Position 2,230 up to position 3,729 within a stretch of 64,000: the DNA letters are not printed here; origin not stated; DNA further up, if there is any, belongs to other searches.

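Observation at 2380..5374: Three-gene nuclease cluster (HNH endonuclease + Cas4/RecB-like PD-(D/E)XK nuclease + HEPN-like small protein): candidate uncharacterised defence module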

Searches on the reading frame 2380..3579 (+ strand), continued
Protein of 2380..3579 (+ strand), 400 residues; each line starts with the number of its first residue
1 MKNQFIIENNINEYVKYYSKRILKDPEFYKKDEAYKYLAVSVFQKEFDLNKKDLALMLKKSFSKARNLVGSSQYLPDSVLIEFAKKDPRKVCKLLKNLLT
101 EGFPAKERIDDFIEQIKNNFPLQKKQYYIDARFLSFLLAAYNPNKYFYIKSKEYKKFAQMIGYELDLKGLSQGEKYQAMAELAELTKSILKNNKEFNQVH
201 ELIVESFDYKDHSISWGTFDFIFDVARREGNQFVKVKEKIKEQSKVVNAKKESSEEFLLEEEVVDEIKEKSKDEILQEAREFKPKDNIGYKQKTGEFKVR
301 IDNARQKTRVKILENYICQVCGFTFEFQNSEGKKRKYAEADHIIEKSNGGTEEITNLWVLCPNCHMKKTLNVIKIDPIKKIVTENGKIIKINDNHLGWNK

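Call 89: fold_search(model_id=the predicted structure, library=pdb)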
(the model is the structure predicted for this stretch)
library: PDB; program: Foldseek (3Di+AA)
matches with E <= 10: 111; with E <= 0.001: 0
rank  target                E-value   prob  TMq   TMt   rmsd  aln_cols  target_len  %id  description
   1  6ghs                  7.0e-03  1.00  0.18  0.25   3.2        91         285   26  Modification dependent TagI restriction endonuclease (released 2018-08-29)
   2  6ghc_B                6.9e-02  1.00  0.16  0.22  12.5        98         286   24  Modification dependent EcoKMcrA restriction endonuclease (released 2018-08-08)
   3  6ghc_A                1.1e-01  1.00  0.13  0.19   2.0        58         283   34  Modification dependent EcoKMcrA restriction endonuclease (released 2018-08-08)
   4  5zmm_A                1.2e+00  0.77  0.15  0.12   7.4       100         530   21  Structure of the Type IV phosphorothioation-dependent restriction endonuclease ScoMcrA (released 2018-09-26)
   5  6y4l_A                1.2e+00  0.05  0.11  0.14  20.6       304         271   12  Crystal structure of human ER membrane protein complex subunits EMC2 and EMC9 (released 2020-05-27)
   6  5zmm_F                1.4e+00  0.72  0.15  0.13   7.4       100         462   22  Structure of the Type IV phosphorothioation-dependent restriction endonuclease ScoMcrA (released 2018-09-26)
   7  5zmm_E                1.4e+00  0.69  0.15  0.12   7.5       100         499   20  Structure of the Type IV phosphorothioation-dependent restriction endonuclease ScoMcrA (released 2018-09-26)
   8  7p46_D                1.6e+00  0.03  0.09  0.11  18.8       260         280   13  Crystal Structure of Xanthomonas campestris Tryptophan 2,3-dioxygenase (TDO) (released 2021-10-06)
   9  5dse_C                1.7e+00  0.03  0.10  0.07  19.8       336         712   13  Crystal Structure of the TTC7B/Hyccin Complex (released 2015-12-02)
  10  5zmm_B                1.8e+00  0.60  0.15  0.12   7.4       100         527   20  Structure of the Type IV phosphorothioation-dependent restriction endonuclease ScoMcrA (released 2018-09-26)
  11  4j2f                  1.9e+00  0.06  0.11  0.16  13.2       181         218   11  Crystal structure of a glutathione transferase family member from Ricinus communis, target EFI-501866 (released 2013-02-27)
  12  4d09_D                1.9e+00  0.04  0.11  0.13  17.6       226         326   11  PDE2a catalytic domain in complex with a brain penetrant inhibitor (released 2014-08-06)
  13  7p46_B                1.9e+00  0.03  0.09  0.11  18.7       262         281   12  Crystal Structure of Xanthomonas campestris Tryptophan 2,3-dioxygenase (TDO) (released 2021-10-06)
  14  1o75_A                2.2e+00  0.08  0.07  0.07  11.8        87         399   10  Tp47, the 47-Kilodalton Lipoprotein of Treponema pallidum (released 2002-11-01)
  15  5n7e_B                2.2e+00  0.03  0.09  0.15  20.9       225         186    9  Crystal structure of the Dbl-homology domain of Bcr-Abl in complex with monobody Mb(Bcr-DH_4). (released 2017-12-27)
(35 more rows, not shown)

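Call 95: search_solved_structures(query=A3, max_evalue=10)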
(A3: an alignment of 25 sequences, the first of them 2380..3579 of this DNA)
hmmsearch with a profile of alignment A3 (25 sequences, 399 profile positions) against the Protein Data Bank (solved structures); distinct sequences matched with E-value up to 10: 10.
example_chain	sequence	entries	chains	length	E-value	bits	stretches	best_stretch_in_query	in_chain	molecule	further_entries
5zmm_A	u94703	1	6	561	3.2e-05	26.5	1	338-376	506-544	Uncharacterized protein McrA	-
6ghc_A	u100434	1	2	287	3.9e-05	26.3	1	310-365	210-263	5-methylcytosine-specific restriction enzyme A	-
6ghs_A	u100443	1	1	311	0.00031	23.3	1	292-383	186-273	TagI restriction endonuclease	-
8fm1_A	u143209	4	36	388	0.0038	19.7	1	302-366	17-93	SAVED domain-containing protein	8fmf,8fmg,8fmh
6me0_C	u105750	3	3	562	0.022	17.2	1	314-366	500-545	Maturase reverse transcriptase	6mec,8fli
5mkw_A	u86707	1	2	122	0.035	16.5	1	335-368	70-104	DNA annealing helicase and endonuclease ZRANB3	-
9k2z_A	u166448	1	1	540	0.05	16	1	331-366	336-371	HfmIscB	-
9dif_A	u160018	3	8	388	0.16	14.3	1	302-366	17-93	HNH endonuclease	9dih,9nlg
4i8i_A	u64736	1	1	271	0.42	13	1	10-84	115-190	hypothetical protein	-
8d2k_A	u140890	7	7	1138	1.1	11.6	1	311-367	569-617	CRISPR-associated endonuclease, Csn1 family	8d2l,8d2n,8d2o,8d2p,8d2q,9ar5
